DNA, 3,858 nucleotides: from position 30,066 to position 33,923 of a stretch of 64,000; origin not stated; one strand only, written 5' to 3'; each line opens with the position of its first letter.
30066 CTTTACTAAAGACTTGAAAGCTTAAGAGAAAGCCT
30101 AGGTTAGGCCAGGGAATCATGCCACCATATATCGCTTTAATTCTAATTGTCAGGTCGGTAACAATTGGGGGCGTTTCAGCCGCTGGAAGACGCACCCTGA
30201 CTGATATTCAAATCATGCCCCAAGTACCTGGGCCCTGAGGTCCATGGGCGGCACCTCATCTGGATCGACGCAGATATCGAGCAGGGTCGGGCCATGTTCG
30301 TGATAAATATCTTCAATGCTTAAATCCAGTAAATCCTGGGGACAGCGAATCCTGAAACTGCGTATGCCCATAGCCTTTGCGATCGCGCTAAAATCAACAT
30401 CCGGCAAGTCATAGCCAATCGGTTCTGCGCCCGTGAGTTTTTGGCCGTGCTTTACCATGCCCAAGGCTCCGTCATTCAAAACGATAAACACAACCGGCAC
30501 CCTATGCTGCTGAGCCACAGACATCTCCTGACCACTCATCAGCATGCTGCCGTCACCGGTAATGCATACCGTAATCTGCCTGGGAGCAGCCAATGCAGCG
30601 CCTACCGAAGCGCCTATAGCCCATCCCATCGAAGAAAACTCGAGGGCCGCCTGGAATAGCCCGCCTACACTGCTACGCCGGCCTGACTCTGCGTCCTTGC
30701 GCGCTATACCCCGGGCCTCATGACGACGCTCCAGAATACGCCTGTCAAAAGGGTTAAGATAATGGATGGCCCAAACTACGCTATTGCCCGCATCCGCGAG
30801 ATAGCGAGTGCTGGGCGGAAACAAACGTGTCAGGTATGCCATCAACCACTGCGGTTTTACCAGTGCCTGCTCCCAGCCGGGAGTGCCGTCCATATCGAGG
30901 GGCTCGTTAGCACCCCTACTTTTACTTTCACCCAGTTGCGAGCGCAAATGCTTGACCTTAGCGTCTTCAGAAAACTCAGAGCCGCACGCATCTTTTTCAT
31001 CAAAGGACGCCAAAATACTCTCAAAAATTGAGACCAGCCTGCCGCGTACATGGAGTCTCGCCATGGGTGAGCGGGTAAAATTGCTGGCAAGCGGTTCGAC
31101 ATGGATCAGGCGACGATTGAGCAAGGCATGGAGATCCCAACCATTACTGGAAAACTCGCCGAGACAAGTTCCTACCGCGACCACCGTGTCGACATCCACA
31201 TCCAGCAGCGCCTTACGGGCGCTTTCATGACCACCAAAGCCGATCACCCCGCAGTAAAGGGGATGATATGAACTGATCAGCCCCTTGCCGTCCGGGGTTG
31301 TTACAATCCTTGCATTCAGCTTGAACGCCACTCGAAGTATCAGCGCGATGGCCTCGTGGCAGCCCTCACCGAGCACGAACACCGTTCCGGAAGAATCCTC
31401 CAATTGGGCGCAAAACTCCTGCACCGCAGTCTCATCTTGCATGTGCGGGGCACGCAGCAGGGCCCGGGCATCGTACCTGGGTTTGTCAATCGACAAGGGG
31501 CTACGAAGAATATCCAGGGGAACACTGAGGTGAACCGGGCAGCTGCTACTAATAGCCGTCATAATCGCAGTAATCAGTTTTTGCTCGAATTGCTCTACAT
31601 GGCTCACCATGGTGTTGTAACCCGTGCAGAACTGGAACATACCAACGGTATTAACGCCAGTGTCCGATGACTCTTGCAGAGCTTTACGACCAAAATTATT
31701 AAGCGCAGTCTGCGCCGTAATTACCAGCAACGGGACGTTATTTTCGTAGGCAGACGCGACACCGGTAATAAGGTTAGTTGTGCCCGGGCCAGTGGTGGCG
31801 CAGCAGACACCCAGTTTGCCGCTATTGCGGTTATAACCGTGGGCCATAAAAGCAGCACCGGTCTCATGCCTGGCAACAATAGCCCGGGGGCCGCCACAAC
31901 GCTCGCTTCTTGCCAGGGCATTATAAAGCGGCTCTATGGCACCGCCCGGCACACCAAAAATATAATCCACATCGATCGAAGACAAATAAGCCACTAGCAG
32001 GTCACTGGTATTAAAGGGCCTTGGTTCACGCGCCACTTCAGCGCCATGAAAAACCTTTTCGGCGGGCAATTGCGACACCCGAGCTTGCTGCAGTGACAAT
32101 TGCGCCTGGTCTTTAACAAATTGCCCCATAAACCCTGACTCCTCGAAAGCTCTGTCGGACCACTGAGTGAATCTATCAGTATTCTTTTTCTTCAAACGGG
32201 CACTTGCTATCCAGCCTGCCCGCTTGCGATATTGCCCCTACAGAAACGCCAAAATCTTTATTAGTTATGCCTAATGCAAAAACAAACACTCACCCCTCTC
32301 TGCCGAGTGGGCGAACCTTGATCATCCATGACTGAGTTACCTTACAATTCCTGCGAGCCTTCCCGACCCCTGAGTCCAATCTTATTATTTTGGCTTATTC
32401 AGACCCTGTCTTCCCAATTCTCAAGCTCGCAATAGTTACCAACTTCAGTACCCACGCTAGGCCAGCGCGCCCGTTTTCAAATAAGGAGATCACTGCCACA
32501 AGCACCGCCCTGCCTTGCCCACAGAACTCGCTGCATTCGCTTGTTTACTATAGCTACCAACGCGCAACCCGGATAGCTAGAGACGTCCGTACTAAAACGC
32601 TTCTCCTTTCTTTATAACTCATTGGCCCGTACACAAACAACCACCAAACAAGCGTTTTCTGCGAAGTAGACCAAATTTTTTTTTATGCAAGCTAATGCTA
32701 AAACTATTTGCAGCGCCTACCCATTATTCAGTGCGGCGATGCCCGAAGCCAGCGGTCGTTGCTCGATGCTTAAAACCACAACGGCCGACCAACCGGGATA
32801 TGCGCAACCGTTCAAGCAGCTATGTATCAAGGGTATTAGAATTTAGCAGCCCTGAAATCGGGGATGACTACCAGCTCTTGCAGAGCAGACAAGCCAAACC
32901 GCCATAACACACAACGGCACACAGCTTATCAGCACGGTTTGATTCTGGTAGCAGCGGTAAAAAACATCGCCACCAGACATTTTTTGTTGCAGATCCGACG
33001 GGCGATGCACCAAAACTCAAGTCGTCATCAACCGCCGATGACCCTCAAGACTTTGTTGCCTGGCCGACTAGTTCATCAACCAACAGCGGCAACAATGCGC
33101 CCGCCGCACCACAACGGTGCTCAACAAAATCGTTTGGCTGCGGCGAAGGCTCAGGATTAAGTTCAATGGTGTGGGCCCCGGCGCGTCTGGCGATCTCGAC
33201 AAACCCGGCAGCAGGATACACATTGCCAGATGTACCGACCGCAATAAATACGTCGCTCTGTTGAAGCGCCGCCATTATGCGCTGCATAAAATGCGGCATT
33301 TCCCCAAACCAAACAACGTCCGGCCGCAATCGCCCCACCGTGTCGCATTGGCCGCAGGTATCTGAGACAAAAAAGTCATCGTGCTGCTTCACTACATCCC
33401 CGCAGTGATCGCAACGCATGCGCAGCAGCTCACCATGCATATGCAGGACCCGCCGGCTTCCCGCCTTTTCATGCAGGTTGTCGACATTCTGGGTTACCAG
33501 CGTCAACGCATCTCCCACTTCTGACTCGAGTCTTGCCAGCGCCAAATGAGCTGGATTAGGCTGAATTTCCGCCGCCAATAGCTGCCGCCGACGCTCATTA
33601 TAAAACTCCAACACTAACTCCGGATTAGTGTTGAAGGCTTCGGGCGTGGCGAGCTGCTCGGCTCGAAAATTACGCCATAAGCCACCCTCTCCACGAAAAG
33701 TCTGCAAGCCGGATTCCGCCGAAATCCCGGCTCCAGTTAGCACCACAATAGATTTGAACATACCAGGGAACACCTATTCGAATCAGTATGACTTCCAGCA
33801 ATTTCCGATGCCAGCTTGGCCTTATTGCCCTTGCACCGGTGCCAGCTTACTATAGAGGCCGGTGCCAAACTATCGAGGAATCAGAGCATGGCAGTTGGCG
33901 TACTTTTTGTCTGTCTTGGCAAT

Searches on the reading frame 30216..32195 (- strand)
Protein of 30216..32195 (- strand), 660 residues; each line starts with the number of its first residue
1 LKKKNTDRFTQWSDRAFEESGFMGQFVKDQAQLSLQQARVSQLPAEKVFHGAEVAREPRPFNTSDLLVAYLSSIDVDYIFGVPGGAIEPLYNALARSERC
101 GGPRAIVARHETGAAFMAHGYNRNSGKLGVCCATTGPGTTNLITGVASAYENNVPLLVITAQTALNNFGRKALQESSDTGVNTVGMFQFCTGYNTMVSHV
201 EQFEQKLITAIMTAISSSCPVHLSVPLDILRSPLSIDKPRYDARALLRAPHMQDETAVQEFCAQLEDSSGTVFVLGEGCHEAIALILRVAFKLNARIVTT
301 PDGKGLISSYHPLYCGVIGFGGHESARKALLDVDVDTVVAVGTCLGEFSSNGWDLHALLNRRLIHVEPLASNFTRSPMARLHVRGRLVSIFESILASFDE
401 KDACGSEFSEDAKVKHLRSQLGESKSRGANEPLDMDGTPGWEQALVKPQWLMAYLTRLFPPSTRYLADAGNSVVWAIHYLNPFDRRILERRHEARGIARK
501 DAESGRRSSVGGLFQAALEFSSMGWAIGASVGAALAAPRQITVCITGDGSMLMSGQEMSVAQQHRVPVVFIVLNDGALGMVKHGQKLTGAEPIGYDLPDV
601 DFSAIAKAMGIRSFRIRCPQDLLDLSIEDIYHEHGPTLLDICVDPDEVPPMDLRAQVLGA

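Call 20: search_protein_families(library=ncbifam, proteins=[window:30216-32195:-], max_evalue=0.001)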
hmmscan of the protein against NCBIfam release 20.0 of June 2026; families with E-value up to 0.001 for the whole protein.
window:30216-32195:- (660 aa): 55 families (the best 25 are shown)
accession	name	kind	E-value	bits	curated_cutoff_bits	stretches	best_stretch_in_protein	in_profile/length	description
TIGR00118.1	acolac_lg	equivalog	9.7e-75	252.1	538.35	2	64-481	4-396/557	biosynthetic-type acetolactate synthase large subunit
NF005712.0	PRK07524.1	subfamily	5.8e-73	246.1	500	2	64-423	6-352/536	5-guanidino-2-oxopentanoate decarboxylase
NF035927.1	TPP_ScyA_rel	subfamily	7.9e-73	245.9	1000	2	64-481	3-398/551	ScyA-related TPP-binding enzyme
NF006524.0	PRK08978.1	equivalog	5.8e-69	232.8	738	2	62-400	2-327/548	acetolactate synthase 2 catalytic subunit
NF006187.0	PRK08322.1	equivalog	4.6e-68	230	509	2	62-411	3-338/548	acetolactate synthase large subunit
NF035923.1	TPP_ScyA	equivalog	8.4e-65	219.3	1020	2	25-480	24-453/623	scytonemin biosynthesis protein ScyA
NF004919.0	PRK06276.1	equivalog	8.9e-65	219.1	866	2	64-481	4-401/582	acetolactate synthase large subunit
NF004710.0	PRK06048.1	equivalog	4.1e-64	217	976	2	62-371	9-309/561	acetolactate synthase large subunit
NF006378.0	PRK08617.1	equivalog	6.6e-62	209.6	510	2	62-485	9-407/556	acetolactate synthase AlsS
NF006016.1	PRK08155.1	equivalog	1.8e-61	208.2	870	2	62-393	4-325/554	acetolactate synthase large subunit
NF006052.0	PRK08199.1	subfamily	4.7e-61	206.8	539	2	61-418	8-356/559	thiamine pyrophosphate protein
NF005860.0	PRK07789.1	equivalog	8.1e-61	206.1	881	2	36-481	9-436/615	acetolactate synthase large subunit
NF006591.0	PRK09124.1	equivalog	4.8e-60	203.4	792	1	64-650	6-538/574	ubiquinone-dependent pyruvate dehydrogenase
NF005114.0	PRK06546.1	equivalog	7.9e-60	202.9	893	2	63-486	5-399/578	pyruvate dehydrogenase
NF006581.0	PRK09107.1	equivalog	8.5e-60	202.7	974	2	58-481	8-416/595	acetolactate synthase 3 large subunit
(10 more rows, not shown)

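Call 67: search_solved_structures(query=window:30216-32195:-, max_evalue=1e-20)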
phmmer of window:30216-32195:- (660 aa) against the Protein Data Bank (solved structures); distinct sequences matched with E-value up to 1e-20: 64 (the best 60 are shown).
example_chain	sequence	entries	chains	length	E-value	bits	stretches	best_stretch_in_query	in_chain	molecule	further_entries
8x3x_A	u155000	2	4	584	2e-81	277.5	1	63-366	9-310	BbmA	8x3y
8xod_A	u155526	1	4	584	1.4e-80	274.7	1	63-366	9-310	BbmA-G484F complex with CBOA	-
8x3z_A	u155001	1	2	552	3.1e-66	227.4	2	70-386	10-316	CsmA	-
6lpi_A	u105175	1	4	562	3.5e-53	184.2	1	59-367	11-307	Acetolactate synthase isozyme 1 large subunit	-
9zgl_A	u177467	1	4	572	9.9e-47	162.9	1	62-487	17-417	Ancestral acetolactate synthase, catabolic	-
1jsc_A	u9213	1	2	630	2.3e-46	161.7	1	71-345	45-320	ACETOHYDROXY-ACID SYNTHASE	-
6u9d_A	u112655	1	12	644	2.5e-46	161.6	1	71-345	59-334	Acetolactate synthase catalytic subunit, mitochondrial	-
1n0h_A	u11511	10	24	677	2.7e-46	161.5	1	70-345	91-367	Acetolactate synthase | Acetolactate synthase, mitochondrial | Acetolactate synthase catalytic subunit, mitochondrial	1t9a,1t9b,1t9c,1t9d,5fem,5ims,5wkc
3e9y_A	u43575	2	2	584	1.3e-39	139.4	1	59-345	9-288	Acetolactate synthase, chloroplastic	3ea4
6dek_A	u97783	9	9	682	1.6e-39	139.1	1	75-343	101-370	Acetolactate synthase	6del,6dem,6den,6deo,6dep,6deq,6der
4rjj_A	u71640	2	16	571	2e-39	138.8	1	65-484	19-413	Acetolactate synthase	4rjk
4rji_A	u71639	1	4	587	2.2e-39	138.6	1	65-484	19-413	Acetolactate synthase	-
7tzz_A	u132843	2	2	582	3e-39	138.2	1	59-330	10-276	Acetolactate synthase, chloroplastic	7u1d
6u9h_A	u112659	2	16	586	4e-39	137.8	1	59-330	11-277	Acetolactate synthase, chloroplastic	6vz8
8et5_A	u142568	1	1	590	4.1e-39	137.8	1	59-330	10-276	Acetolactate synthase, chloroplastic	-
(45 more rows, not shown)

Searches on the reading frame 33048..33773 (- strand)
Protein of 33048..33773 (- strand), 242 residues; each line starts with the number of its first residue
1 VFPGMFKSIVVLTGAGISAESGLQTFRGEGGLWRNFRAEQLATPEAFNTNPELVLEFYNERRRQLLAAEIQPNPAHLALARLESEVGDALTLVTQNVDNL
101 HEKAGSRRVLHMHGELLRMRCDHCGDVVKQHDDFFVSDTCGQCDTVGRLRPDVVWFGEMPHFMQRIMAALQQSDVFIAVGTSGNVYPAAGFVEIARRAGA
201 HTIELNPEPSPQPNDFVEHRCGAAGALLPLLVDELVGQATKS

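Call 20: search_protein_families(library=ncbifam, proteins=[window:33048-33773:-], max_evalue=0.001)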
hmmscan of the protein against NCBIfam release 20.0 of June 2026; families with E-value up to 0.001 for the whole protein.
window:33048-33773:- (242 aa): 7 families
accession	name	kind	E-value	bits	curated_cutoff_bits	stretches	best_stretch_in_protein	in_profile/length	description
NF001755.0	PRK00481.1-5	equivalog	7.2e-95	317.1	318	1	8-239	42-273/278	Sir2 family NAD+-dependent deacetylase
NF001753.0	PRK00481.1-3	subfamily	2.5e-70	236.3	243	1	7-234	14-246/252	NAD-dependent protein deacylase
NF040867.1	prot_deacyl_CobB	equivalog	9e-66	221.6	320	1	7-234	11-241/242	NAD-dependent protein deacetylase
NF001752.0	PRK00481.1-1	equivalog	1.2e-45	155.9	221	1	7-215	15-225/242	NAD-dependent protein deacylase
NF001754.0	PRK00481.1-4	equivalog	4.6e-41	140.5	252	1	7-212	16-221/244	NAD-dependent protein deacylase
NF010736.0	PRK14138.1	equivalog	4.3e-35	121.1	395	1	8-206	13-212/244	NAD-dependent deacetylase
NF003738.0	PRK05333.1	equivalog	4.8e-32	111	305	2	7-127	27-144/295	NAD-dependent protein deacetylase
